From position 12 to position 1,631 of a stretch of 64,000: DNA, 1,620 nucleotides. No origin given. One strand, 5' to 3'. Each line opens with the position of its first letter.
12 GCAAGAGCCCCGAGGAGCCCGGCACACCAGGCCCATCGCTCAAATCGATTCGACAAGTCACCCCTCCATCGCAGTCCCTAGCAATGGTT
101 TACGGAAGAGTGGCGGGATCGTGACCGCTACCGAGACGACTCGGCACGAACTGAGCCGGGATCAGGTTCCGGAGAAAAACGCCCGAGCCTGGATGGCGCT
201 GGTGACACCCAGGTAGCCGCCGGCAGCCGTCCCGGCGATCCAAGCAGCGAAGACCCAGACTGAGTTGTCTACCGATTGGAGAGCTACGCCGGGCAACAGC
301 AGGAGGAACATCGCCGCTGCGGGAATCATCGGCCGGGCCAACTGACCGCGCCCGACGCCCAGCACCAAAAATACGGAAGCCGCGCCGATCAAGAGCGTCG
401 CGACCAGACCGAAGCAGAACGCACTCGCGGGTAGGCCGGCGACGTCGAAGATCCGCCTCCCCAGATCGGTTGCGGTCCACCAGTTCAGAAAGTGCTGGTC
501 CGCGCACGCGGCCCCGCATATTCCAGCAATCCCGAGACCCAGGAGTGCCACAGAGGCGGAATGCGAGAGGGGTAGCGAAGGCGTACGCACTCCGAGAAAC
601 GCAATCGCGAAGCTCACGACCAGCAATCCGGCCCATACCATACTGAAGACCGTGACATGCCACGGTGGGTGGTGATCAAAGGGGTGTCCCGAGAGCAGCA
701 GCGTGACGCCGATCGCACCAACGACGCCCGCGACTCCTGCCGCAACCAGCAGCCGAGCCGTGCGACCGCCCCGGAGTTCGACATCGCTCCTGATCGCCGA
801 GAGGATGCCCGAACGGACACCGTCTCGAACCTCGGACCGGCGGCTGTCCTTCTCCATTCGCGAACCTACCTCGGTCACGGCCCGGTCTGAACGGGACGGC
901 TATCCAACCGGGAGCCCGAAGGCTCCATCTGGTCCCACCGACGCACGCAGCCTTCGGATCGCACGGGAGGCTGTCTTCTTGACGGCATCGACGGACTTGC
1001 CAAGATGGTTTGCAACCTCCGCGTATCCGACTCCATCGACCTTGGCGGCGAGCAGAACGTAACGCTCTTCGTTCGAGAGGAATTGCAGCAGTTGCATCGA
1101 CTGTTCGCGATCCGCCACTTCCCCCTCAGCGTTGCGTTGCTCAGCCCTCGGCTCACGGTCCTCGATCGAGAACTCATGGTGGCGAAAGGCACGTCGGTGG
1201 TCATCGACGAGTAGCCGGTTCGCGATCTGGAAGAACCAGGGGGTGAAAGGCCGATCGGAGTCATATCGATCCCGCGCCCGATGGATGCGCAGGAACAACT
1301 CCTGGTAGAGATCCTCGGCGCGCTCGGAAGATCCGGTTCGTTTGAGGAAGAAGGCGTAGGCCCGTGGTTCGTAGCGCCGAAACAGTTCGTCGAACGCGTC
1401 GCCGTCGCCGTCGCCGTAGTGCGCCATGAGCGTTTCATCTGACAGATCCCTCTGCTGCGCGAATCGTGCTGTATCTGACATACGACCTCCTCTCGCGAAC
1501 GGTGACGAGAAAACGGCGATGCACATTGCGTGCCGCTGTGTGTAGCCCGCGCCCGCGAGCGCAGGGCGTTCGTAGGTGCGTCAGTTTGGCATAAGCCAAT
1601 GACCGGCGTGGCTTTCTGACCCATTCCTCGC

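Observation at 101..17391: An eight-copy promoter motif (RGTCAC-N16/17-CGTA) defines a probable ECF-sigma regulon across the whole island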

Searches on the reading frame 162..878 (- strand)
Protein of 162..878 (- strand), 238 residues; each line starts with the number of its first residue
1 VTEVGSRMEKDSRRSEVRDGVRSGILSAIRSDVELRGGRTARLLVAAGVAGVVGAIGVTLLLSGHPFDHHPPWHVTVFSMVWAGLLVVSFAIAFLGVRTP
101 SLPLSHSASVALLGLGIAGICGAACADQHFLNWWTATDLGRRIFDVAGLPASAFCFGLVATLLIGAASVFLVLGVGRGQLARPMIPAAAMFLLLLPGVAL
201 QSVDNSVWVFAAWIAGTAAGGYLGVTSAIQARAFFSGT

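Call 10: search_protein_families(library=pfam, proteins=[window:162-878:-], max_evalue=0.01)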
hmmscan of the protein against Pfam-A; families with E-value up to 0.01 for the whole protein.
window:162-878:- (238 aa): 0 families

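Call 33: search_protein_families(library=ncbifam, proteins=[window:162-878:-], max_evalue=0.1)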
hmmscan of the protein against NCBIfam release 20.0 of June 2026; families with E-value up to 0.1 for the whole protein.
window:162-878:- (238 aa): 0 families

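Call 44: search_protein_families(library=pfam, proteins=[window:162-878:-], max_evalue=10)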
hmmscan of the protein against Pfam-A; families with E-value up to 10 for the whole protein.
window:162-878:- (238 aa): 0 families

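Call 53: find_homologous_proteins(query=window:162-878:-, max_evalue=0.001)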
Query window:162-878:- (238 aa): 389 proteins with E <= 0.001 among 8000 candidates; the best 120 are listed.
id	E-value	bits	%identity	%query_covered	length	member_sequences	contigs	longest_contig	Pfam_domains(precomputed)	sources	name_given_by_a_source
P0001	4.7e-142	490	100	97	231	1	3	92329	-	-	-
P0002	9.6e-94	332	68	96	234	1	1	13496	-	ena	-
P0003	8.7e-92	325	67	95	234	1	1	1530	-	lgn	-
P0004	2.8e-88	314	65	96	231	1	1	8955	-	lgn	-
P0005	6.0e-88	313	64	96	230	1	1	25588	-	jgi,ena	-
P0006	8.9e-87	309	66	95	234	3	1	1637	-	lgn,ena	-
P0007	1.8e-86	308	64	96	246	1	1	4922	-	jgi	-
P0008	3.3e-86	307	63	96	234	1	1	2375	-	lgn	-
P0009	4.8e-86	306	65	96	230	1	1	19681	-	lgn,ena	-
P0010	9.4e-86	306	65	97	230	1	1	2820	-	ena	-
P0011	1.5e-85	305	66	96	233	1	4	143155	-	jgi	jgi:hypothetical protein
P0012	1.7e-85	305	65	97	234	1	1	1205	-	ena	-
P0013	1.8e-85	305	63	97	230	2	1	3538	-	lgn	-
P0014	3.1e-85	304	64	96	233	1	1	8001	-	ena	-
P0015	3.1e-85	304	63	97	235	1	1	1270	-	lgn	-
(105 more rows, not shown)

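Call 83: predict_structure(alignment_id=A1)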
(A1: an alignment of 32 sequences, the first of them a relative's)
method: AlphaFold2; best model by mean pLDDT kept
length: 231 residues; sequences in the alignment: 32
mean_pLDDT: 73.9   pTM: 0.63
mean pLDDT of the five models: 73.9, 72.9, 69.9, 67.2, 65.8
residues with pLDDT >= 90: 41; 70-90: 79; 50-70: 110; < 50: 1
segments of 3 or more residues with pLDDT < 50: none
pLDDT, mean of each block of 10 residues (from residue 1): 71 86 71 63 61 52 61 65 63 60 64 61 80 91 93 87 67 70 82 84 94 92 82 50
secondary structure, 60 per line:
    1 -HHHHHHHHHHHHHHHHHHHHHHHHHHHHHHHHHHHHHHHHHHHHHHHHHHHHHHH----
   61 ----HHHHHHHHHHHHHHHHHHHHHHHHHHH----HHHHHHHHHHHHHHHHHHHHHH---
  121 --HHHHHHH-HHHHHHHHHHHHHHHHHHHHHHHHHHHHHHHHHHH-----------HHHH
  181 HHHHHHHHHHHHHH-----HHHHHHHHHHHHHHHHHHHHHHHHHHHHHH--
elements in order: H2-56 H65-91 H96-117 H123-129 H131-165 H177-194 H200-229

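Call 85: fold_search(model_id=the predicted structure, library=pdb)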
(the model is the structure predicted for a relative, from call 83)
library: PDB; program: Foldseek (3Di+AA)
matches with E <= 10: 185; with E <= 0.001: 0
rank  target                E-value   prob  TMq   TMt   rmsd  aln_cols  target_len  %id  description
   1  1r0d_B                5.3e-01  0.21  0.19  0.22  21.3       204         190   15  HIP1R THATCH DOMAIN CORE (released 2004-07-06)
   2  7ssv_A                5.6e-01  0.11  0.17  0.11  23.0       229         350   14  Structure of human Kv1.3 with Fab-ShK fusion (released 2022-06-29)
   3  5sv1_A                8.0e-01  0.10  0.16  0.17  30.8       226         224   16  Structure of the ExbB/ExbD complex from E. coli at pH 4.5 (released 2016-09-28)
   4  7ssz_A                9.6e-01  0.08  0.15  0.11  22.8       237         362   14  Structure of human Kv1.3 with A0194009G09 nanobodies (released 2022-06-29)
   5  9eef_A                1.0e+00  0.08  0.15  0.11  22.3       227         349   15  Human Kv1.3 mutant - G427H (released 2025-11-26)
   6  5cwi                  1.1e+00  0.21  0.25  0.25  15.5       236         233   16  Crystal structure of de novo designed helical repeat protein DHR18 (released 2015-12-16)
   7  8gmh_B                1.9e+00  0.16  0.26  0.26  31.2       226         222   12  Crystal Structure of the ternary complex of TelA-LXG, LapA3, and LapA4 (released 2024-01-10)
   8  9nec_A                1.9e+00  0.07  0.16  0.13  22.1       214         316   14  AcA-EI-shaker with free peptide conformation A (released 2025-08-06)
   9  9nei_A                2.0e+00  0.06  0.15  0.16  22.4       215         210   15  GT-Shaker Class A (released 2025-08-06)
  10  9nec_B                2.1e+00  0.06  0.15  0.12  22.4       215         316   15  AcA-EI-shaker with free peptide conformation A (released 2025-08-06)
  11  8gmh_A                2.2e+00  0.15  0.26  0.27  30.3       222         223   13  Crystal Structure of the ternary complex of TelA-LXG, LapA3, and LapA4 (released 2024-01-10)
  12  6ijj_L                2.5e+00  0.35  0.28  0.49   5.1       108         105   20  Photosystem I of Chlamydomonas reinhardtii (released 2019-03-20)
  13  1ldf                  2.6e+00  0.15  0.28  0.26  13.1       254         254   13  CRYSTAL STRUCTURE OF THE E. COLI GLYCEROL FACILITATOR (GLPF) MUTATION W48F, F200T (released 2002-05-08)
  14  5sv1_F                2.6e+00  0.05  0.16  0.16  30.8       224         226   16  Structure of the ExbB/ExbD complex from E. coli at pH 4.5 (released 2016-09-28)
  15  7dd6_B                2.8e+00  0.08  0.19  0.08  18.4       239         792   14  Structure of Ca2+/L-Trp-bonnd Calcium-Sensing Receptor in active state (released 2021-06-16)
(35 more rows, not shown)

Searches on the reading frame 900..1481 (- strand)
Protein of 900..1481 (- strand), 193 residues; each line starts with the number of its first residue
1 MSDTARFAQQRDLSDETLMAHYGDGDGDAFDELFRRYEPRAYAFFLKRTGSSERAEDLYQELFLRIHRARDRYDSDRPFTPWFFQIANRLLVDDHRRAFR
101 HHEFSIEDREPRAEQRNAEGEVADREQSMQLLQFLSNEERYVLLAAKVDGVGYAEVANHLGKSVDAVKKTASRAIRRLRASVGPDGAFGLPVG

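Call 10: search_protein_families(library=pfam, proteins=[window:900-1481:-], max_evalue=0.01)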
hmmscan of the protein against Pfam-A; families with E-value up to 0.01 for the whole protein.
window:900-1481:- (193 aa): 5 families
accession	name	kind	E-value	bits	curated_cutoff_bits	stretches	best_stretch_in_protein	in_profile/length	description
PF04542.20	Sigma70_r2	-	1.2e-15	57.5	24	1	33-98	1-68/71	Sigma-70 region 2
PF08281.18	Sigma70_r4_2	-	2.3e-08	34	25.7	1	129-178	5-54/54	Sigma-70, region 4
PF04545.22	Sigma70_r4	-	5.9e-06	26.2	24.1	1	132-180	2-50/50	Sigma-70, region 4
PF07638.17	Sigma70_ECF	-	0.0016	18.8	21.1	1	21-171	10-172/185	ECF sigma factor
PF13936.12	HTH_38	-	0.0032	17.6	27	0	134-164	4-34/44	Helix-turn-helix domain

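Call 20: find_related_loci(query=window:900-1481:-, collection=genome_contigs, flank=10000)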
Query window:900-1481:- (193 aa) in genome_contigs; peptide patterns used: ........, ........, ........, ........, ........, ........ (x = any residue, [..] = any of these).
156 stretches matched a pattern; 25 encode a relative of the query (tblastn E <= 1e-3); 25 distinct loci.
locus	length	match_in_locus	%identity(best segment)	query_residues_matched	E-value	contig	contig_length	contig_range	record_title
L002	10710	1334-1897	71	1-188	5e-84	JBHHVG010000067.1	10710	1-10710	MAG: Myxococcota bacterium isolate S.4.sp2_bin.9 NODE_2698_length_10710_cov_3.912717, whole genome shotgun sequence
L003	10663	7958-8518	68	1-187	2e-83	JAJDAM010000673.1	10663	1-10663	MAG: Deltaproteobacteria bacterium isolate OFTM229 OFTM229_672, whole genome shotgun sequence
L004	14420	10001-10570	68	1-190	2e-78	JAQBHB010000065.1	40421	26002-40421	MAG: Deltaproteobacteria bacterium isolate MAG_452_bin-13 452_bin-13_ctg-065, whole genome shotgun sequence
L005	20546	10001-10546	67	1-182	5e-77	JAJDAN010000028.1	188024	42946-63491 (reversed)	MAG: Deltaproteobacteria bacterium isolate OFTM107 OFTM107_27, whole genome shotgun sequence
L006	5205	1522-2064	68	9-184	3e-76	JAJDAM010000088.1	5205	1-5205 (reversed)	MAG: Deltaproteobacteria bacterium isolate OFTM229 OFTM229_87, whole genome shotgun sequence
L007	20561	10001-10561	64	1-186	6e-73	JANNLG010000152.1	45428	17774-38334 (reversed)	MAG: Deltaproteobacteria bacterium isolate SOY_38_metabat_195 SOY_38_k141_1867324, whole genome shotgun sequence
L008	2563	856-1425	62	1-190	3e-74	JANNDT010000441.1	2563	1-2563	MAG: Deltaproteobacteria bacterium isolate OTE_75_metabat_549 OTE_75_k141_623841, whole genome shotgun sequence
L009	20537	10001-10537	65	3-181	6e-72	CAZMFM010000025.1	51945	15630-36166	MAG TPA_asm: uncultured Spirochaetaceae bacterium isolate SRP128015_co1_44 genome assembly, contig: NODE_493_length_5194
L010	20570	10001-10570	62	4-193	2e-71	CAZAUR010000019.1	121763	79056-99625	MAG TPA_asm: uncultured Spirochaetaceae bacterium isolate binchicken_co46_630 genome assembly, contig: NODE_186_length_1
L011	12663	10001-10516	66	13-184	8e-71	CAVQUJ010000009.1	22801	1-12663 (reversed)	MAG: uncultured delta proteobacterium isolate MFD10007.bin.2.102 genome assembly, contig: contig_77066, whole genome sho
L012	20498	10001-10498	68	14-179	3e-69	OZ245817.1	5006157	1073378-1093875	MAG: Myxococcota bacterium isolate 0c50699c-d6b7-4b2e-8de7-4d50650ccec7 genome assembly, chromosome: 1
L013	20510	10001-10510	66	12-181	1e-67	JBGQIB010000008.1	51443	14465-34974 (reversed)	MAG: bacterium isolate OBJ2_061818_070_59 k141_794762_length_51443_cov_12.9949, whole genome shotgun sequence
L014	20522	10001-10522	64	11-184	3e-66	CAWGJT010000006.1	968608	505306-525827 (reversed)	MAG: uncultured delta proteobacterium isolate MFD05684.bin.2.192 genome assembly, contig: contig_17632, whole genome sho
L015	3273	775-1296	62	12-187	2e-66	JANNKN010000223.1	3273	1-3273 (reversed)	MAG: Deltaproteobacteria bacterium isolate SOY_4_C_concoct_51 SOY_4_C_k141_2035099, whole genome shotgun sequence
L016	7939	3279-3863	59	2-192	8e-64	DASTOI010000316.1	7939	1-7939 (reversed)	MAG TPA_asm: Myxococcota bacterium isolate SMAG_U2166 k141_92060, whole genome shotgun sequence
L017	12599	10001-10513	61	11-181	9e-63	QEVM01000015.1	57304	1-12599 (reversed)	MAG: Proteobacteria bacterium isolate PRO3 J3_scaffold_640, whole genome shotgun sequence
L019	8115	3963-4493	59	13-191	1e-61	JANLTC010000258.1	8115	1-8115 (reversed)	MAG: Deltaproteobacteria bacterium isolate OTE_25_metabat_248 OTE_25_k141_2466422, whole genome shotgun sequence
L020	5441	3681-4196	60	11-182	4e-60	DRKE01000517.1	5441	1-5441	MAG TPA_asm: Deltaproteobacteria bacterium isolate HyVt-433 HyVt-433_k145_932329, whole genome shotgun sequence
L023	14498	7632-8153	62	8-181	8e-65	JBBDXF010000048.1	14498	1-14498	MAG: Myxococcota bacterium isolate LejiaD_71_22 Lejia_D_6578_length_14498_cov_14, whole genome shotgun sequence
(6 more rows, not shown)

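Call 33: search_protein_families(library=ncbifam, proteins=[window:900-1481:-], max_evalue=0.1)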
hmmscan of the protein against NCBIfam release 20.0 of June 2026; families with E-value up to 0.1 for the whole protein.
window:900-1481:- (193 aa): 95 families (the best 25 are shown)
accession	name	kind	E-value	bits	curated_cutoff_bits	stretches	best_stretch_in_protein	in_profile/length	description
NF009166.1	PRK12513.1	equivalog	6.8e-29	101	206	1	10-181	4-185/193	RNA polymerase sigma factor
TIGR02937.1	sigma70-ECF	superfamily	1.6e-24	86.4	42.9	1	28-179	1-162/165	sigma-70 family RNA polymerase sigma factor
NF009165.0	PRK12512.1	equivalog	6.7e-22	78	198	1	11-181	5-178/184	RNA polymerase sigma factor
NF007225.0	PRK09643.1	equivalog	7.5e-22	78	190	1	8-182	7-182/204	RNA polymerase sigma factor SigM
NF009191.0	PRK12539.1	subfamily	3.6e-21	75.5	171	1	16-183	9-180/185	sigma-70 family RNA polymerase sigma factor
TIGR02952.1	Sig70_famx2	equivalog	2.6e-20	73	206.45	1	23-180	6-168/170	ECF subfamily RNA polymerase sigma factor, BldN family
TIGR02983.1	SigE-fam_strep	subfamily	9e-20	71.2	141.55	1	26-182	4-158/162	SigE family RNA polymerase sigma factor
TIGR02985.1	Sig70_bacteroi1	subfamily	9.8e-20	71.4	126.4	1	29-181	2-161/162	RNA polymerase sigma-70 factor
NF007216.0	PRK09638.1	equivalog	1.2e-19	70.7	194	1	14-183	4-175/180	RNA polymerase sigma factor SigY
NF009176.0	PRK12524.1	equivalog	1.6e-19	70.5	264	1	6-182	4-184/196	RNA polymerase sigma factor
NF004113.0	PRK05602.1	equivalog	4.1e-19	69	208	1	6-182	23-201/211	RNA polymerase sigma factor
TIGR02950.1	SigM_subfam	subfamily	4.3e-19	68.9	147.95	1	30-181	2-157/159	RNA polymerase sigma factor, SigM family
NF007227.0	PRK09645.1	subfamily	1.1e-18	67.8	202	1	23-181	8-169/177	sigma-70 family RNA polymerase sigma factor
NF009188.0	PRK12536.1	subfamily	1.2e-18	67.7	250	1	16-181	18-185/190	RNA polymerase sigma factor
NF009171.0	PRK12518.1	equivalog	4.4e-18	65.8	208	1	9-180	8-182/191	RNA polymerase sigma factor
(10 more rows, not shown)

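Call 34: search_solved_structures(query=window:900-1481:-, max_evalue=0.001)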
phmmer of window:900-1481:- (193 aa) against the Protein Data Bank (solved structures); distinct sequences matched with E-value up to 0.001: 20.
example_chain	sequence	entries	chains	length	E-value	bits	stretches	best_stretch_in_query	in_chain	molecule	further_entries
9m9d_F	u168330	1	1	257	3.3e-11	46.7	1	28-180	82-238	ECF RNA polymerase sigma factor SigE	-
9m9e_F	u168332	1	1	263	3.5e-11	46.6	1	28-180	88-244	ECF RNA polymerase sigma factor SigE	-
9m98_F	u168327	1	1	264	3.5e-11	46.6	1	28-180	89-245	ECF RNA polymerase sigma factor SigE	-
6dv9_F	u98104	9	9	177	5.1e-11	46.1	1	36-182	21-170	ECF RNA polymerase sigma factor SigL | RNA polymerase sigma factor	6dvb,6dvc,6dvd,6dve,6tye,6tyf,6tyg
5wuq_A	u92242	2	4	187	6.1e-10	42.6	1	24-99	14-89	ECF RNA polymerase sigma factor SigW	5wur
6dxo_A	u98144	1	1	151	1.1e-09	41.8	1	24-98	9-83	RNA polymerase ECF-subfamily sigma factor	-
6jbq_F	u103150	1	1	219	1.2e-08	38.4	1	7-175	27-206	ECF RNA polymerase sigma-E factor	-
4cxf_A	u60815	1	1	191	2e-08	37.7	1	14-185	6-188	RNA POLYMERASE SIGMA FACTOR CNRH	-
1or7_A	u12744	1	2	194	2.5e-08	37.3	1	11-175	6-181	RNA polymerase sigma-E factor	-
5or5_A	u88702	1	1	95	3.3e-08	37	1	11-88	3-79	ECF RNA polymerase sigma-E factor,ECF RNA polymerase sigma factor SigW,ECF RNA polymerase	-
9isn_F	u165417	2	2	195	3.3e-08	36.9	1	22-180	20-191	ECF sigma factor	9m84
6in7_B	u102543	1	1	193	2e-07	34.4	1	14-173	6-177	RNA polymerase sigma-H factor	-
8z6g_B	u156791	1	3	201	2.1e-07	34.3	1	14-174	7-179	RNA polymerase sigma factor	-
4nqw_A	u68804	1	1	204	3.2e-07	33.7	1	17-180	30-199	ECF RNA polymerase sigma factor SigK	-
2map_A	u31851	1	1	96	8.5e-07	32.3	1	11-88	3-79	RNA polymerase sigma factor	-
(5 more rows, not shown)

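Call 44: search_protein_families(library=pfam, proteins=[L002:1961-2644:+, L004:10622-11305:+, L009:10607-11296:+, L014:10566-11264:+, L017:10569-11282:+, L019:4530-5213:+, L020:4271-4921:+], max_evalue=10)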
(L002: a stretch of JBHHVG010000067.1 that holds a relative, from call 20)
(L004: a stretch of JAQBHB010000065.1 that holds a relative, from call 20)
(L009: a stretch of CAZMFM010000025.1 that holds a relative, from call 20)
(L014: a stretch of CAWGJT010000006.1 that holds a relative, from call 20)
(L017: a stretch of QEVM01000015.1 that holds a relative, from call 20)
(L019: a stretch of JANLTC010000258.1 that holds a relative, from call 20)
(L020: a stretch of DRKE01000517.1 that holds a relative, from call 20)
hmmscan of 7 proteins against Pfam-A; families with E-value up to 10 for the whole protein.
L002:1961-2644:+ (228 aa): 2 families
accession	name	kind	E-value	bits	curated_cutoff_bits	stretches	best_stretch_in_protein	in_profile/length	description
PF13273.12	DUF4064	-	0.22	12.2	32.1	1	129-187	46-96/102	Protein of unknown function (DUF4064)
PF05052.17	MerE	-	2.1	8.8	22.8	1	190-222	23-55/75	MerE protein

L004:10622-11305:+ (228 aa): 3 families
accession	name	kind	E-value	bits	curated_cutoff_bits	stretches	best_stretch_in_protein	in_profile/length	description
PF06066.16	SepZ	-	3.1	8.5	27.3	1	94-140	48-92/99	SepZ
PF10247.14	Romo1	-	5.2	8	27.6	1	199-227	12-40/66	Reactive mitochondrial oxygen species modulator 1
PF07235.16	DUF1427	-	9.6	6.7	27.1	1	75-107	9-38/84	Protein of unknown function (DUF1427)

L009:10607-11296:+ (230 aa): 0 families

L014:10566-11264:+ (233 aa): 0 families

L017:10569-11282:+ (238 aa): 2 families
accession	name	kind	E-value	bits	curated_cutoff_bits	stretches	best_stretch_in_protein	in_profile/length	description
PF09843.14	DUF2070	-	0.98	8.1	30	1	40-233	17-180/561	Predicted membrane protein (DUF2070)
PF12664.12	DUF3789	-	6.5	7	22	1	212-228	2-18/32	Protein of unknown function (DUF3789)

L019:4530-5213:+ (228 aa): 1 family
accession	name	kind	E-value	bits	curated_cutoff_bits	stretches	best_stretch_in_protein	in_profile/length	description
PF11992.13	TgpA_N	-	0.37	10.2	30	1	74-217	17-140/333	TgpA N-terminal domain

L020:4271-4921:+ (217 aa): 1 family
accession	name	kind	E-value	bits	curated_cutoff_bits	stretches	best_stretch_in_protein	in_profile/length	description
PF00335.26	Tetraspanin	-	5.1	7.1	32.1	0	70-169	17-101/225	Tetraspanin family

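Call 79: search_protein_families(library=pfam, proteins=[L003:8594-9127:+, L003:9375-9923:+, L004:4768-5193:+, L004:8233-9045:+, L004:13186-13656:+, L004:7139-8119:-, L005:14055-15560:+, L005:16518-17462:+, L006:3481-4272:-, L007:7163-7891:+], max_evalue=0.001)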
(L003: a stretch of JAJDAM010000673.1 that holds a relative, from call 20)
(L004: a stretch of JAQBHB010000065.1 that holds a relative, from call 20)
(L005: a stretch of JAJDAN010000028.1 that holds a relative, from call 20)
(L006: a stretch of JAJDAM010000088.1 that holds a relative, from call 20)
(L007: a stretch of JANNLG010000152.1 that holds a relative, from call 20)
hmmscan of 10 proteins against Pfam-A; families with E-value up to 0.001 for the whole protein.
L003:8594-9127:+ (177 aa): 0 families

L003:9375-9923:+ (182 aa): 0 families

L004:4768-5193:+ (141 aa): 2 families
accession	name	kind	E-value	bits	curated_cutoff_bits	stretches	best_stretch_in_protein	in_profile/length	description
PF00034.26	Cytochrom_C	-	3.7e-11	44.6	21.3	1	54-134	2-89/90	Cytochrome c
PF13442.11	Cytochrome_CBB3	-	1.4e-10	41.7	27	1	52-131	2-68/68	Cytochrome C oxidase, cbb3-type, subunit III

L004:8233-9045:+ (270 aa): 1 family
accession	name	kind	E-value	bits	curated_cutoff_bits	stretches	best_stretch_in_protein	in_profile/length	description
PF00582.32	Usp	-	3.2e-31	109.2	24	2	7-139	5-140/141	Universal stress protein family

L004:13186-13656:+ (156 aa): 1 family
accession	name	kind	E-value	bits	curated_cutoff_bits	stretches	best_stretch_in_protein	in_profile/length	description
PF14376.11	Haem_bd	-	6.2e-30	104.3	27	1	16-136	4-130/133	Haem-binding domain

L004:7139-8119:- (326 aa): 1 family
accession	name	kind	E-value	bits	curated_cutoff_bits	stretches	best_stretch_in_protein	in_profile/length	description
PF08238.18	Sel1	-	1.7e-40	136.4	30.7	3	101-133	1-33/36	Sel1 repeat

L005:14055-15560:+ (501 aa): 3 families
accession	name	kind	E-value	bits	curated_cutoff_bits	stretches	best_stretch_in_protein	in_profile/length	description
PF02885.22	Glycos_trans_3N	-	1.7e-14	53.7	26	1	100-156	5-61/63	Glycosyl transferase family, helical bundle domain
PF07831.19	PYNP_C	-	1.6e-09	37.7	27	1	429-484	2-64/75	Pyrimidine nucleoside phosphorylase C-terminal domain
PF00591.27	Glycos_transf_3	-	1.1e-06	29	27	1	167-263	3-100/253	Glycosyl transferase family, a/b domain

L005:16518-17462:+ (314 aa): 1 family
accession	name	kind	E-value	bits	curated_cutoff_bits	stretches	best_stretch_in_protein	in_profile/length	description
PF08238.18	Sel1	-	2.1e-38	129.8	30.7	4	208-243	1-36/36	Sel1 repeat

L006:3481-4272:- (263 aa): 0 families

L007:7163-7891:+ (242 aa): 2 families
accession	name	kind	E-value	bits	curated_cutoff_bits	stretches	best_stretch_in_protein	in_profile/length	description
PF03641.19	Lysine_decarbox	-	1.8e-29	103.1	27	1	91-218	1-129/131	Possible lysine decarboxylase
PF18306.6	LDcluster4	-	1.1e-16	61.2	26.3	1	49-163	3-115/151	SLOG cluster4 family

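Call 80: search_protein_families(library=pfam, proteins=[L007:15162-16133:-, L007:6578-7063:-, L010:9136-9660:-, L017:6826-7701:+, L019:5987-6382:-, L023:144-1388:-, L005:13491-13937:-, L012:11356-11808:+], max_evalue=0.001)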
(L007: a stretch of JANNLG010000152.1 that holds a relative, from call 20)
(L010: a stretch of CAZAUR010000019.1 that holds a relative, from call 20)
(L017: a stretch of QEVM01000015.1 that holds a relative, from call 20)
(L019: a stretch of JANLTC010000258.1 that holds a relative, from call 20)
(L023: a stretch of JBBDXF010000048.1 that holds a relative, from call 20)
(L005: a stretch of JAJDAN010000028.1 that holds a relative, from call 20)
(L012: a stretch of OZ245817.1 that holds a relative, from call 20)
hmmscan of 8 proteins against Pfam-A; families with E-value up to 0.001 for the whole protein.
L007:15162-16133:- (323 aa): 4 families
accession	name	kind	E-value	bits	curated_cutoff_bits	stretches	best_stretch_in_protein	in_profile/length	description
PF13437.12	HlyD_3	-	3.1e-17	63.7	22.2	1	190-303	1-106/106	HlyD family secretion protein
PF16576.10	HlyD_D23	-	6.4e-16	58.7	30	1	51-269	18-189/214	Barrel-sandwich domain of CusB or HlyD membrane-fusion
PF13533.13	Biotin_lipoyl_2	-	5.6e-09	36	29.8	1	55-84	3-32/32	Biotin-lipoyl like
PF00364.28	Biotin_lipoyl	-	0.00015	21.9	22.1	0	61-82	51-72/73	Biotin-requiring enzyme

L007:6578-7063:- (161 aa): 1 family
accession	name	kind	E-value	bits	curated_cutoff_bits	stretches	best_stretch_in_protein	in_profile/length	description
PF10604.15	Polyketide_cyc2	-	7.5e-07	30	27.4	1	8-142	5-124/142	Polyketide cyclase / dehydrase and lipid transport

L010:9136-9660:- (174 aa): 2 families
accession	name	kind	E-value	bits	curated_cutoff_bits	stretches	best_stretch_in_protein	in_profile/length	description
PF13442.11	Cytochrome_CBB3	-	5.4e-11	43.1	27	1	68-150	3-68/68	Cytochrome C oxidase, cbb3-type, subunit III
PF00034.26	Cytochrom_C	-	1.2e-08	36.5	21.3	1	73-151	6-87/90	Cytochrome c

L017:6826-7701:+ (291 aa): 2 families
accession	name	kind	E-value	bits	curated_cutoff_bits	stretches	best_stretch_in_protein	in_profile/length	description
PF03741.22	TerC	-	6.4e-50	169.8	27.8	1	57-259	2-177/178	Integral membrane protein TerC family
PF04332.21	DUF475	-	2.3e-05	24.8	27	1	84-290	105-292/293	Protein of unknown function (DUF475)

L019:5987-6382:- (131 aa): 0 families

L023:144-1388:- (414 aa): 5 families
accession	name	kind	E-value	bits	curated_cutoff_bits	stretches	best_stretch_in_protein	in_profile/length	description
PF00483.29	NTP_transferase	-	1.4e-24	87.5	21.2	1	105-379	2-234/245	Nucleotidyl transferase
PF16561.11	AMPK1_CBM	-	5.4e-13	49.4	26.8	1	20-76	11-65/85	Glycogen recognition site of AMP-activated protein kinase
PF12804.13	NTP_transf_3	-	1.1e-08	35.8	27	1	105-232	1-110/160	MobA-like NTP transferase domain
PF02922.24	CBM_48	-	7.7e-08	33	22.4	1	10-68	12-72/83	Carbohydrate-binding module 48 (Isoamylase N-terminal domain)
PF22058.2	X25_BaPul_like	-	2.2e-06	28.1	27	1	27-71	13-59/87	Pullulanase X25 domain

L005:13491-13937:- (148 aa): 2 families
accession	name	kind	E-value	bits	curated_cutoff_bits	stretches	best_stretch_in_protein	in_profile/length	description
PF13442.11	Cytochrome_CBB3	-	1.8e-11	44.6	27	1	41-131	4-68/68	Cytochrome C oxidase, cbb3-type, subunit III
PF00034.26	Cytochrom_C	-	4.5e-11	44.4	21.3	1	42-135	3-90/90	Cytochrome c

L012:11356-11808:+ (150 aa): 1 family
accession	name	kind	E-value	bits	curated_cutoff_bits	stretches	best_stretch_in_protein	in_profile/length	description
PF14376.11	Haem_bd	-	1.1e-34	119.7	27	1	14-134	3-131/133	Haem-binding domain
